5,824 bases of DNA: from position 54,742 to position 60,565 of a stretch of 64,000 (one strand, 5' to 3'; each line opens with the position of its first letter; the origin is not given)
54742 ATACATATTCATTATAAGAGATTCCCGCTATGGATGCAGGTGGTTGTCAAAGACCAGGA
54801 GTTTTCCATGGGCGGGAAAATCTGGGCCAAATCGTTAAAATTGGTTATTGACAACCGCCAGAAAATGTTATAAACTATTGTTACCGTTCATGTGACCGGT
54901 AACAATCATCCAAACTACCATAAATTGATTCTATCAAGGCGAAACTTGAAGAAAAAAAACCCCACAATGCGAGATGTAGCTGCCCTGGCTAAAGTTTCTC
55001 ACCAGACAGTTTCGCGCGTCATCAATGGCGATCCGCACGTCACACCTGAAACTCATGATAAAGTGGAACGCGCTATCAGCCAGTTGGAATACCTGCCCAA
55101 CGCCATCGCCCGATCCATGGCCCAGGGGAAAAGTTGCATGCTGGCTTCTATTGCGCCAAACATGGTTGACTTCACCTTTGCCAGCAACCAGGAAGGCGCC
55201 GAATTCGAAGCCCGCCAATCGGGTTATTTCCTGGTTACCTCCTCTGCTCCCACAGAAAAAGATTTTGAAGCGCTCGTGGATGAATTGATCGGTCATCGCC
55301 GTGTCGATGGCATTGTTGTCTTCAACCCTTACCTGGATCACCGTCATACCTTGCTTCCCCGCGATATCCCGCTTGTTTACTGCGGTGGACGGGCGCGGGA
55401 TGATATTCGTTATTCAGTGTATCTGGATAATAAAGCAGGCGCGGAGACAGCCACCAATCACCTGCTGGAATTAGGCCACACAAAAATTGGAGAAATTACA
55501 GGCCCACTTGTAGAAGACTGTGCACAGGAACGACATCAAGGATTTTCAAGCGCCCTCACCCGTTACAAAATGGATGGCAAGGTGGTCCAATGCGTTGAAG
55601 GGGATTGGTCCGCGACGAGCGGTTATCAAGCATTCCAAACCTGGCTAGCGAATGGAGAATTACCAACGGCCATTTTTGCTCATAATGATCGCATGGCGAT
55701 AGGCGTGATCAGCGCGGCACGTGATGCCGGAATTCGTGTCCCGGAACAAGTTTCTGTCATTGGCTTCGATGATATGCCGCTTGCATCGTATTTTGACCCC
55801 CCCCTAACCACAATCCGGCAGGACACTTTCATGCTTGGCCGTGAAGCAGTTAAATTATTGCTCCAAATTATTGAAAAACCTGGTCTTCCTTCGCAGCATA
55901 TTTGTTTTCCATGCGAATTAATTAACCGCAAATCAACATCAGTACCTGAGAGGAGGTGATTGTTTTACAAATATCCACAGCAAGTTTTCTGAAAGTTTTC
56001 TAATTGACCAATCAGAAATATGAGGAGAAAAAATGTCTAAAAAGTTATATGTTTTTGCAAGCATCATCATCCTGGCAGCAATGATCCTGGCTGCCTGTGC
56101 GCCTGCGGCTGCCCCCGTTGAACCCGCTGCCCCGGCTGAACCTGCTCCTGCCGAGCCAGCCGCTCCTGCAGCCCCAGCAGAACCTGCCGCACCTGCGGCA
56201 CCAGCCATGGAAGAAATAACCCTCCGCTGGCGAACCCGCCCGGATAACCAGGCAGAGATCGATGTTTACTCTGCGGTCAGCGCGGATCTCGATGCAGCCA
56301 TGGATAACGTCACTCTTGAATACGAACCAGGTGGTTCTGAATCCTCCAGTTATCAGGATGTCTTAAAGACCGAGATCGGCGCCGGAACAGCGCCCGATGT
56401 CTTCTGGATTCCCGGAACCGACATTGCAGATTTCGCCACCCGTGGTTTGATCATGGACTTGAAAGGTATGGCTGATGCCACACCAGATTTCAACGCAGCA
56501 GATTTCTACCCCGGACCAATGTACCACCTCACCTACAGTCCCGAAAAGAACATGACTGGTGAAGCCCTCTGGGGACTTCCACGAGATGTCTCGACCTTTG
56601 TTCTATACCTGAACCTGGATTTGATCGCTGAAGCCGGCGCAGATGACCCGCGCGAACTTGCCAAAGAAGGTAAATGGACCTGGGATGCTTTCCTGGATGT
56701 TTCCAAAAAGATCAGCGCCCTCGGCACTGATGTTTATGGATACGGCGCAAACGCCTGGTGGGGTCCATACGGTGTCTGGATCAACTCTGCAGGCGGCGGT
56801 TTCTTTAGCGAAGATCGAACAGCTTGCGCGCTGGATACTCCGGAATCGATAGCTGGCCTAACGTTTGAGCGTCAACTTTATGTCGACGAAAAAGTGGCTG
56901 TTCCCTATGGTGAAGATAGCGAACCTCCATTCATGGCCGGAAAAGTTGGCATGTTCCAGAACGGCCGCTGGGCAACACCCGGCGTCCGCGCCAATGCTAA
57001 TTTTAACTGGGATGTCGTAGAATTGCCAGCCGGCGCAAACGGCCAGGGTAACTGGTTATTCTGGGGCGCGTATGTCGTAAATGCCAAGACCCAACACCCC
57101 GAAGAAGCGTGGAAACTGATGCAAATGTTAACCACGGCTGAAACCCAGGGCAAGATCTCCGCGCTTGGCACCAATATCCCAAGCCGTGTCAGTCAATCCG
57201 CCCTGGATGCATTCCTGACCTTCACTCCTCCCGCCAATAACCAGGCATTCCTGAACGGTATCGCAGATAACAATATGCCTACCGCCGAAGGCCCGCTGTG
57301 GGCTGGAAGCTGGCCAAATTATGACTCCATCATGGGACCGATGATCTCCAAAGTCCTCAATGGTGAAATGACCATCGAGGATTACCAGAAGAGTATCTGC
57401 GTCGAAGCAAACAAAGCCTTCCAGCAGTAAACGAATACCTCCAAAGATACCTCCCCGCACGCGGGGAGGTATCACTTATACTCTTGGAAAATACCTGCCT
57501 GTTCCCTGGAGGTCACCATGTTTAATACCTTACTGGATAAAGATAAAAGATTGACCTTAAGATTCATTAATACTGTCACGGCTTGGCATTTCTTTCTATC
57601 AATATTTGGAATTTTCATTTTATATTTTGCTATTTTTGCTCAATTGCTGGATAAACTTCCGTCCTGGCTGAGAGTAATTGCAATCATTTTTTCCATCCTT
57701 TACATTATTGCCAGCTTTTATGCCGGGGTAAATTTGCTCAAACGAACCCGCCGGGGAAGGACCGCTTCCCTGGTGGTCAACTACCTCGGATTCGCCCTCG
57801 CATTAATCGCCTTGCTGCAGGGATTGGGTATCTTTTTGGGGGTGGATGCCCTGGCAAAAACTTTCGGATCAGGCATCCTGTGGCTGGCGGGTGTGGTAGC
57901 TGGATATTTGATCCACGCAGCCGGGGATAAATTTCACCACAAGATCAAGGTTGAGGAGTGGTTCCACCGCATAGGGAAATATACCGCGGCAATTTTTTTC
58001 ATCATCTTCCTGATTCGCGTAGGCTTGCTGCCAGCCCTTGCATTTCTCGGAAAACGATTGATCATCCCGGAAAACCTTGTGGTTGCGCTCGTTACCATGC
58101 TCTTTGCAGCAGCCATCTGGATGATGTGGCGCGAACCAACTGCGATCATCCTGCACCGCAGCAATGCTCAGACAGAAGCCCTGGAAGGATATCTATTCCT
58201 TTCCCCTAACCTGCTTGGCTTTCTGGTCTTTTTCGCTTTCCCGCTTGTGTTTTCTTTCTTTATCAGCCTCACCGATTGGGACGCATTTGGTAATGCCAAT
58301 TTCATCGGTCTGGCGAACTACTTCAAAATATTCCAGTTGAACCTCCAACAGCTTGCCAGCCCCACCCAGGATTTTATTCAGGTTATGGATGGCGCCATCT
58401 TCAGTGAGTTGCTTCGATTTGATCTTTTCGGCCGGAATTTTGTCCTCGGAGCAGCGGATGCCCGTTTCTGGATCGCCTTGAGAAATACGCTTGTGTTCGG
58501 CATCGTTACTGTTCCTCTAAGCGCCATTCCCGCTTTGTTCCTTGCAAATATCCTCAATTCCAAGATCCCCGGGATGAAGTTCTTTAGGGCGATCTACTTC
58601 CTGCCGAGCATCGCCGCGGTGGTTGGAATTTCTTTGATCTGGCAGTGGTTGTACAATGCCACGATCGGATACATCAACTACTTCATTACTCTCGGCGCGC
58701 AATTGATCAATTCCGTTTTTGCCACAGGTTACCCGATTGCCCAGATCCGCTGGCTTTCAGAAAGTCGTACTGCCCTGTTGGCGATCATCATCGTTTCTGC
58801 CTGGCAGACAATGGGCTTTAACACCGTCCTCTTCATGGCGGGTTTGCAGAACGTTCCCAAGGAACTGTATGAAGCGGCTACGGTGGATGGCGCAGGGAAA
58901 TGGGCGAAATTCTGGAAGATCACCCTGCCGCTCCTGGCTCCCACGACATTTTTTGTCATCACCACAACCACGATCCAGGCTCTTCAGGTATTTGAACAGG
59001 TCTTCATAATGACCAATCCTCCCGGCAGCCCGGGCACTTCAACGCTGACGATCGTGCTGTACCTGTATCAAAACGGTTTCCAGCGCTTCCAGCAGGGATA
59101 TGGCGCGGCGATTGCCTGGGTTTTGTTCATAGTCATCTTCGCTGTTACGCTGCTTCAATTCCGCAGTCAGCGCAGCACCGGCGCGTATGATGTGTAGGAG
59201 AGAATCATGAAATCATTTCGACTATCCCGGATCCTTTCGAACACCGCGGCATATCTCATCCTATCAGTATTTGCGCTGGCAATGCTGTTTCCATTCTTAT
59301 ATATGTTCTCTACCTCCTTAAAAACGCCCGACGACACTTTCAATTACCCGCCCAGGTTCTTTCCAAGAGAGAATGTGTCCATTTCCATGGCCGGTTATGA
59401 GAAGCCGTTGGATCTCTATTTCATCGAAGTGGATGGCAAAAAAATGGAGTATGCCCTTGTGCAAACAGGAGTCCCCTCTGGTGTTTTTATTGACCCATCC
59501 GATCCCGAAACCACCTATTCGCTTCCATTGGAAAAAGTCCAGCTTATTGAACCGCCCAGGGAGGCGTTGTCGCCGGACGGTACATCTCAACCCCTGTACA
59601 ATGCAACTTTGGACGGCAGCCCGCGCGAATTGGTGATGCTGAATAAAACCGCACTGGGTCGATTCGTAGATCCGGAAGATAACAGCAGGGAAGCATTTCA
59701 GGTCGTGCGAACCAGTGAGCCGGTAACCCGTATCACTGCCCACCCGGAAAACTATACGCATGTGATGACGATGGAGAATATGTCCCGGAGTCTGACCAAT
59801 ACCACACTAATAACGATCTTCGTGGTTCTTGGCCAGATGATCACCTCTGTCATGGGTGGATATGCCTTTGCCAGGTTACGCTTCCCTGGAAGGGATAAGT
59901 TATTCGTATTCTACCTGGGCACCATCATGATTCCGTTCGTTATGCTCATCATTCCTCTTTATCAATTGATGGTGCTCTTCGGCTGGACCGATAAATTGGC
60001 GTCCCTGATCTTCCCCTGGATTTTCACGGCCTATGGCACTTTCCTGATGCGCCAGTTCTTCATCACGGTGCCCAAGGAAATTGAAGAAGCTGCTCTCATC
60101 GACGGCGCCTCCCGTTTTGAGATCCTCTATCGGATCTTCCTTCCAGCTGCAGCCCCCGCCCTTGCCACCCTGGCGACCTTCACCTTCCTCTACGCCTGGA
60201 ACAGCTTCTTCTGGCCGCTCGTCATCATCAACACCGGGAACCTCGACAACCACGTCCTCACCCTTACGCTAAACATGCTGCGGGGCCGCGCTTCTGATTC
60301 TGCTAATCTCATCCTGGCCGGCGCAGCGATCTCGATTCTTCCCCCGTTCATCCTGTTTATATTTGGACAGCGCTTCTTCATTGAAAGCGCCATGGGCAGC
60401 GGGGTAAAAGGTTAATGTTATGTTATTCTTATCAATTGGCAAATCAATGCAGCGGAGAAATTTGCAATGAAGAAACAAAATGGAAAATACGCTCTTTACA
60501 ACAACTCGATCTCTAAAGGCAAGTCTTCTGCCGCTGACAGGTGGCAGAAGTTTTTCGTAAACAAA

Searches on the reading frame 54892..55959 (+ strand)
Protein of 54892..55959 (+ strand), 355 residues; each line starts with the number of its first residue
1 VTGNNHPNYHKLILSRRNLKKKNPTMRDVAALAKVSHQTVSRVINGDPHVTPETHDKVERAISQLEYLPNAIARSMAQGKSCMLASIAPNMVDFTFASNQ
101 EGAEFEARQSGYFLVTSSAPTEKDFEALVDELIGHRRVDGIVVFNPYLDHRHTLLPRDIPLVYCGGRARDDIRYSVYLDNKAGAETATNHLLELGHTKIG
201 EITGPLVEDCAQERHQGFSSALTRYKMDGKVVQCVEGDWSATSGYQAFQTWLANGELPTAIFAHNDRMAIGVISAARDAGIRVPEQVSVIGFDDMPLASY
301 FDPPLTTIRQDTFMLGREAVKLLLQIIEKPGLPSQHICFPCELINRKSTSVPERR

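Call 55: search_protein_families(library=pfam, proteins=[window:54892-55959:+], max_evalue=0.00001)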
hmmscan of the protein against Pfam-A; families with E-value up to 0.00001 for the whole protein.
window:54892-55959:+ (355 aa): 4 families
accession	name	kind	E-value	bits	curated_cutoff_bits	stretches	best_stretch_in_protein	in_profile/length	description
PF13377.12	Peripla_BP_3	-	2.3e-41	142.1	26.5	1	189-349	2-167/167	Periplasmic binding protein-like domain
PF00532.27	Peripla_BP_1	-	9.8e-21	74.9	22.2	1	96-346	16-280/281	Periplasmic binding proteins and sugar binding domain of LacI family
PF00356.27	LacI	-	1.3e-17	63.8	27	1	25-70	1-46/46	Bacterial regulatory proteins, lacI family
PF13407.12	Peripla_BP_4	-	4.8e-17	62.8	35.1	1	100-328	17-255/258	Periplasmic binding protein domain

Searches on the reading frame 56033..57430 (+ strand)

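Call 55: search_protein_families(library=pfam, proteins=[window:56033-57430:+], max_evalue=0.00001)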
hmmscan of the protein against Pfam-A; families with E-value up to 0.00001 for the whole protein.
window:56033-57430:+ (465 aa): 2 families
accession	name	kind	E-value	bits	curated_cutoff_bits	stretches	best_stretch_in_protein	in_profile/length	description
PF01547.30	SBP_bac_1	-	5.4e-33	115.7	26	1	92-372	23-306/307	Bacterial extracellular solute-binding protein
PF13416.11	SBP_bac_8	-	1.4e-28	100.9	27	1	89-385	9-262/279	Bacterial extracellular solute-binding protein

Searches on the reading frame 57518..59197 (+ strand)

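Call 55: search_protein_families(library=pfam, proteins=[window:57518-59197:+], max_evalue=0.00001)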
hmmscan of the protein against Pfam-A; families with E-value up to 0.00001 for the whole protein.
window:57518-59197:+ (559 aa): 1 family
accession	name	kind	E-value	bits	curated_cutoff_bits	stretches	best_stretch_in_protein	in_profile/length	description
PF00528.27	BPD_transp_1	-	1.7e-12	47.9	26.4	1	355-548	23-176/184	Binding-protein-dependent transport system inner membrane component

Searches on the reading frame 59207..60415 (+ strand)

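Call 55: search_protein_families(library=pfam, proteins=[window:59207-60415:+], max_evalue=0.00001)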
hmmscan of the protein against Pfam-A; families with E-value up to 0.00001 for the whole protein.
window:59207-60415:+ (402 aa): 1 family
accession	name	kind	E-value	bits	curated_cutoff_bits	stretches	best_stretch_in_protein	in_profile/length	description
PF00528.27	BPD_transp_1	-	9.3e-17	61.8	26.4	1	216-390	3-177/184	Binding-protein-dependent transport system inner membrane component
